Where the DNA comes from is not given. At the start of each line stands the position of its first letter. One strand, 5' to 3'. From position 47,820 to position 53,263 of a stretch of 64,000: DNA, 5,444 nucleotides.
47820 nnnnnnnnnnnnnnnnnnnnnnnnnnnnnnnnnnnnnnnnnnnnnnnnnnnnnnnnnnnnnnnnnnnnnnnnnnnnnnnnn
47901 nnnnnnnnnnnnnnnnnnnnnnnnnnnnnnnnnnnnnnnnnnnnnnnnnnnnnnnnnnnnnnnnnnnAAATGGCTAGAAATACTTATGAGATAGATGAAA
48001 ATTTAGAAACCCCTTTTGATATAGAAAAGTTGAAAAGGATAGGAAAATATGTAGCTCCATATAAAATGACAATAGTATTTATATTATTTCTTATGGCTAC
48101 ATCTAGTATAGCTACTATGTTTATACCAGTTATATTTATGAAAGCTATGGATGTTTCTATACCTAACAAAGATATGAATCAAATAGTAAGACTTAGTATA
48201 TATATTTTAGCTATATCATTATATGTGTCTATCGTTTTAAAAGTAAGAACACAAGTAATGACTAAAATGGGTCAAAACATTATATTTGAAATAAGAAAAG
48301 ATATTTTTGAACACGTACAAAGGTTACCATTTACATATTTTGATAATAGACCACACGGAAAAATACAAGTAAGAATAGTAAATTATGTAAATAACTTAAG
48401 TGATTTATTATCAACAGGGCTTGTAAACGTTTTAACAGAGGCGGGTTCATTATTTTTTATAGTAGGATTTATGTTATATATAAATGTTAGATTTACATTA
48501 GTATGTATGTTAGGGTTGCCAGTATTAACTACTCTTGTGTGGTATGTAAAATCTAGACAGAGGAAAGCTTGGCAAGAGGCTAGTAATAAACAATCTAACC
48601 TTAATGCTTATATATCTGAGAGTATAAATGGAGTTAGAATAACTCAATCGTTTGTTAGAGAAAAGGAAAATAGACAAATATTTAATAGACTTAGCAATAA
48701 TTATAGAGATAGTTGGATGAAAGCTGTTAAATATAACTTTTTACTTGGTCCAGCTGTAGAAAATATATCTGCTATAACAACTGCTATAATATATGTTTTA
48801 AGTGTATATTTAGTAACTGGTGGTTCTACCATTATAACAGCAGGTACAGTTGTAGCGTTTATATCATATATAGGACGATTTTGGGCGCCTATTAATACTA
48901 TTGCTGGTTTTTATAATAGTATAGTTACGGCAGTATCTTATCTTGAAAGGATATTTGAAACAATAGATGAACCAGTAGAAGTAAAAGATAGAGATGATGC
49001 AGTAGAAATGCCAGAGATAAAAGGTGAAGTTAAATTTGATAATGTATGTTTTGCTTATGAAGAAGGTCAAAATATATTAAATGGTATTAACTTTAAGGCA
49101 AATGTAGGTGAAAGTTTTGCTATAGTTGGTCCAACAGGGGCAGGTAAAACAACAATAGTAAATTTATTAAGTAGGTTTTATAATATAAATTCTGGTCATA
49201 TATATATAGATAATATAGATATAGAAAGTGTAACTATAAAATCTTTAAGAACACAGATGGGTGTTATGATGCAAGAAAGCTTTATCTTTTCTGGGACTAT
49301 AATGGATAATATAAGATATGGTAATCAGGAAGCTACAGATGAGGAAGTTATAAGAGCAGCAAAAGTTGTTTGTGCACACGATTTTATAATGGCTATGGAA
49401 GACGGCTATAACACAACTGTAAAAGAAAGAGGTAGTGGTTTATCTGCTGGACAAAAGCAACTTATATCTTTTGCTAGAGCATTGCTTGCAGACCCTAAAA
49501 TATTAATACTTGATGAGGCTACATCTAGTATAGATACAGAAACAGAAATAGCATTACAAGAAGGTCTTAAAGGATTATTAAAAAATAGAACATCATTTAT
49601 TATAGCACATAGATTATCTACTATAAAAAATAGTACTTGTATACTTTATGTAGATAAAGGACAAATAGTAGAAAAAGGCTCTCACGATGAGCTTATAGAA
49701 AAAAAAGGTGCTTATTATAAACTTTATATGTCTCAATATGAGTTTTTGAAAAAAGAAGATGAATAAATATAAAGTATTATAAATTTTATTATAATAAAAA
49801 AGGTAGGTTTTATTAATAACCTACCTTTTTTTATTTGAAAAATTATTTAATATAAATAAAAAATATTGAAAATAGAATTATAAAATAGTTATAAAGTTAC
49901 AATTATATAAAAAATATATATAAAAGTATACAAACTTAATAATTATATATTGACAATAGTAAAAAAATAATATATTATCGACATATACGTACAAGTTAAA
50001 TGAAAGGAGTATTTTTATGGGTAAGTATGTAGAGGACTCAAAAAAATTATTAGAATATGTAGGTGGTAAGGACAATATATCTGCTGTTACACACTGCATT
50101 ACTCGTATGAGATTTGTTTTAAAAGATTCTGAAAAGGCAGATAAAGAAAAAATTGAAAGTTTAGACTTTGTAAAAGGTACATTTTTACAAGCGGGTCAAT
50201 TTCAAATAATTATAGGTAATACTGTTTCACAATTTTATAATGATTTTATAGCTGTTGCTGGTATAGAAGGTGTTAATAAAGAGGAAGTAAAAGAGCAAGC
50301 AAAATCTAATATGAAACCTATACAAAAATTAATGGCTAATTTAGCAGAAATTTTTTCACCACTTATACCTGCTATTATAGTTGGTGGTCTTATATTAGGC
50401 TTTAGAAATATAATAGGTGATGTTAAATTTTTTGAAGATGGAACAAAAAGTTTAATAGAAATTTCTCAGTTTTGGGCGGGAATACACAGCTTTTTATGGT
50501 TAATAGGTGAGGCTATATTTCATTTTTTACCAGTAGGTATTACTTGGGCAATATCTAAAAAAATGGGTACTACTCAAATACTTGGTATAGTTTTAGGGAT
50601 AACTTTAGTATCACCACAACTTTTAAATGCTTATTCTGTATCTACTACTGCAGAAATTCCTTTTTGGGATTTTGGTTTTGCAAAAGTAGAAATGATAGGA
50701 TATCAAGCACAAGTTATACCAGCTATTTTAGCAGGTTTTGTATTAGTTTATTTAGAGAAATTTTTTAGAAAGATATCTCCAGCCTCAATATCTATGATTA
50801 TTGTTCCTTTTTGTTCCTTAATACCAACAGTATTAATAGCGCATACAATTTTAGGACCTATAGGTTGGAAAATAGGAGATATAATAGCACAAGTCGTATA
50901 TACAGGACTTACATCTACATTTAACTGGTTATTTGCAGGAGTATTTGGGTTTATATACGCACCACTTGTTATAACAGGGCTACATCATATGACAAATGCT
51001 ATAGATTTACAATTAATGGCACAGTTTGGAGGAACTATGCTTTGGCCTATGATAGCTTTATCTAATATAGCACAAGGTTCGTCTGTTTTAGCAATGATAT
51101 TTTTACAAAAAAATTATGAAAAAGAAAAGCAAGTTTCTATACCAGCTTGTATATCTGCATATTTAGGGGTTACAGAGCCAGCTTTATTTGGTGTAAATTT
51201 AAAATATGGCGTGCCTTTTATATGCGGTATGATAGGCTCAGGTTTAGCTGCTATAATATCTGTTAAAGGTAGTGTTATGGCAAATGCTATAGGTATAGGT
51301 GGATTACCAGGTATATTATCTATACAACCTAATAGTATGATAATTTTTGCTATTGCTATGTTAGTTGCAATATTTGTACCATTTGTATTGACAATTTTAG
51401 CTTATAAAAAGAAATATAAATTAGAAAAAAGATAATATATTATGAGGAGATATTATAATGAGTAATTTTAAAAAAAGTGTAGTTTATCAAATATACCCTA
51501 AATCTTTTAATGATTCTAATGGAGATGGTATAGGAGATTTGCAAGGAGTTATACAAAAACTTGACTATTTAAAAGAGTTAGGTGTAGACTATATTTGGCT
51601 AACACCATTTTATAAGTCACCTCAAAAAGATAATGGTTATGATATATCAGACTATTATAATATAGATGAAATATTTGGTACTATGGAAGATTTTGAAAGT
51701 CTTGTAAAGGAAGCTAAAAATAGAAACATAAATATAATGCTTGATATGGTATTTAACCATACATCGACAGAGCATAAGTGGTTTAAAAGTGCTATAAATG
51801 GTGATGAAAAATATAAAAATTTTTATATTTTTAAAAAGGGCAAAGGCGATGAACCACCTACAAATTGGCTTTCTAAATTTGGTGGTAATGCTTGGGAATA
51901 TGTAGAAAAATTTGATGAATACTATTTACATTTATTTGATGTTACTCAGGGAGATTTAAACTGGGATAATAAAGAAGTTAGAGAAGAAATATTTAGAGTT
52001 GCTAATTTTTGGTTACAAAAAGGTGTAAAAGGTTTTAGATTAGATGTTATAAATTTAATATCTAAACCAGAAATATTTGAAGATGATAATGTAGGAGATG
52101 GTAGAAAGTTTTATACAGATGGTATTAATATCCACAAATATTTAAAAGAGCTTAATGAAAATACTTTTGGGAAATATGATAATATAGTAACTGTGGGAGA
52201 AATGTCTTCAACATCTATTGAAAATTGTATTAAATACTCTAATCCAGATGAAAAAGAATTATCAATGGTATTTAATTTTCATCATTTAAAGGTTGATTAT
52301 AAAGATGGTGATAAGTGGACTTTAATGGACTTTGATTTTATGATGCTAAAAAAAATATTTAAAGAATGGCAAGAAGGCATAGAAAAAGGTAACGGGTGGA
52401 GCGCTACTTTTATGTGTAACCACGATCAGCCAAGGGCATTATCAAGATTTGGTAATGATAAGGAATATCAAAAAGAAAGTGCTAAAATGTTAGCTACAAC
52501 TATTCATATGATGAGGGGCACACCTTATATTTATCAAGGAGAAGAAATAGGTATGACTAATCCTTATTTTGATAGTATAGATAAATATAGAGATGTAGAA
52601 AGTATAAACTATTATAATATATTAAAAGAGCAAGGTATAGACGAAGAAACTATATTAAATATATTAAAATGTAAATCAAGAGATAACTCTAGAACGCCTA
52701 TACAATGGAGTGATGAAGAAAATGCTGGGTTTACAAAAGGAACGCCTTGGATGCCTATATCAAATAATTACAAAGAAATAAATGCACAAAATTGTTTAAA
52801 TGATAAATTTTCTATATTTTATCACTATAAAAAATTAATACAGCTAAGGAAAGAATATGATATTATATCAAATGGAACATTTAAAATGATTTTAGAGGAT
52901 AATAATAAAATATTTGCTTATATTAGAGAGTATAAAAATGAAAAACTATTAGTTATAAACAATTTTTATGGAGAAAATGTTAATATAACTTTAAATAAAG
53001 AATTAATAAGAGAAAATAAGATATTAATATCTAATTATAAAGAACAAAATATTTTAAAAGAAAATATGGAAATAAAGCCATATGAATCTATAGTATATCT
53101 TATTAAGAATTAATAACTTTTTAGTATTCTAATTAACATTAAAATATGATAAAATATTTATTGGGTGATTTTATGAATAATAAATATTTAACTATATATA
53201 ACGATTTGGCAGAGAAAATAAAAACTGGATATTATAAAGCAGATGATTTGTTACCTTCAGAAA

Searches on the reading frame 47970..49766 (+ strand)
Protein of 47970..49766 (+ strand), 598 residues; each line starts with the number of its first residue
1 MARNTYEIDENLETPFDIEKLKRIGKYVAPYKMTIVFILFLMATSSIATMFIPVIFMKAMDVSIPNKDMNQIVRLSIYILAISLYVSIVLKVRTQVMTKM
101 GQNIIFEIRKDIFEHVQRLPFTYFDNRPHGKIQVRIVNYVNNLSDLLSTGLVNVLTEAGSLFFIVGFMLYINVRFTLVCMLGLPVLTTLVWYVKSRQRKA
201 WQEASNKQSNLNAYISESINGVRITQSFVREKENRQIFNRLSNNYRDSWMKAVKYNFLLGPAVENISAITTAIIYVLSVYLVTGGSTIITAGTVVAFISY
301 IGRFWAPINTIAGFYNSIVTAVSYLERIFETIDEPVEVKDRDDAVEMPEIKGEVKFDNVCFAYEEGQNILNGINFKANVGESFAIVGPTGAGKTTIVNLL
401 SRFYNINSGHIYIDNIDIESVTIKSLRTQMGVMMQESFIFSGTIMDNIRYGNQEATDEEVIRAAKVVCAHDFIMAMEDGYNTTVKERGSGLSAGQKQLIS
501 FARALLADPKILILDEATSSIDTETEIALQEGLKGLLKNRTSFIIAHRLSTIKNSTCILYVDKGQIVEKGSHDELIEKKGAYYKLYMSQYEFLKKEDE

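Call 93: search_protein_families(library=pfam, proteins=[window:47970-49766:+], max_evalue=0.00001)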
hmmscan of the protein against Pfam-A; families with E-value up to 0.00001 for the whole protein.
window:47970-49766:+ (598 aa): 2 families
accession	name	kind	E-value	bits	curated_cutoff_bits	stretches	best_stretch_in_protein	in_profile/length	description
PF00664.28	ABC_membrane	-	3e-45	155.5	28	1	36-302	2-268/274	ABC transporter transmembrane region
PF00005.33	ABC_tran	-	2.8e-29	102.9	25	1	370-519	1-137/137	ABC transporter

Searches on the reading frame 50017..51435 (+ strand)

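Call 93: search_protein_families(library=pfam, proteins=[window:50017-51435:+], max_evalue=0.00001)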
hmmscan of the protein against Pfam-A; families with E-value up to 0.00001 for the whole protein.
window:50017-51435:+ (472 aa): 2 families
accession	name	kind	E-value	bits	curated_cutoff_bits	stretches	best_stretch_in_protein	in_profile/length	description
PF02378.23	PTS_EIIC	-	2.1e-39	135.9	30.7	1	111-407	2-318/319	Phosphotransferase system, EIIC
PF00367.25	PTS_EIIB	-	4.5e-16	58.4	27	1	9-42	1-34/34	phosphotransferase system, EIIB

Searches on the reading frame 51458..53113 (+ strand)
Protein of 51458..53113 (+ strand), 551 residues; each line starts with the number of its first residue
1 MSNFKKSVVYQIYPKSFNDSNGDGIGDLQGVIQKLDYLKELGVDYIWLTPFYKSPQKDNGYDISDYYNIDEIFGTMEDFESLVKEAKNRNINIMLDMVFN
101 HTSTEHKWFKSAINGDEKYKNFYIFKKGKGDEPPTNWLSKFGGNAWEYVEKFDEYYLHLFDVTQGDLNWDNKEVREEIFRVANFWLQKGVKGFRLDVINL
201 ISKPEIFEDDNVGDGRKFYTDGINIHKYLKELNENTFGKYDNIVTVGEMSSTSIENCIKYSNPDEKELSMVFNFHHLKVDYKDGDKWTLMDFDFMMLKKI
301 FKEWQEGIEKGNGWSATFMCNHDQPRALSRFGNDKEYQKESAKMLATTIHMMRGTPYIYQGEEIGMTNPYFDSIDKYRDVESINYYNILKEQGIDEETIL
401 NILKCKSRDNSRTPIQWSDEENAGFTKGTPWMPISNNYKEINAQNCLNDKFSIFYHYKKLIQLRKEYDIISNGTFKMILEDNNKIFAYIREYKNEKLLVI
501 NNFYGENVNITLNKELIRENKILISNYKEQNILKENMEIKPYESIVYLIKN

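Call 93: search_protein_families(library=pfam, proteins=[window:51458-53113:+], max_evalue=0.00001)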
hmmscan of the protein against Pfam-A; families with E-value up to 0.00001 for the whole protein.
window:51458-53113:+ (551 aa): 4 families
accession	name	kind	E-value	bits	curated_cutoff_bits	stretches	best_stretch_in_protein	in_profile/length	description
PF00128.31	Alpha-amylase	-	7.7e-167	556.5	22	1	11-473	1-446/446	Alpha amylase, catalytic domain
PF23915.1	SusG_C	-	1.7e-17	63.9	27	1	485-546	1-62/62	Alpha-amylase SusG C-terminal domain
PF16657.11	Malt_amylase_C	-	1.9e-09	37.9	27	1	473-518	1-46/75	Maltogenic Amylase, C-terminal domain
PF14701.12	hDGE_amylase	-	5.1e-07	29.6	27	1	26-111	19-112/439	Glycogen debranching enzyme, glucanotransferase domain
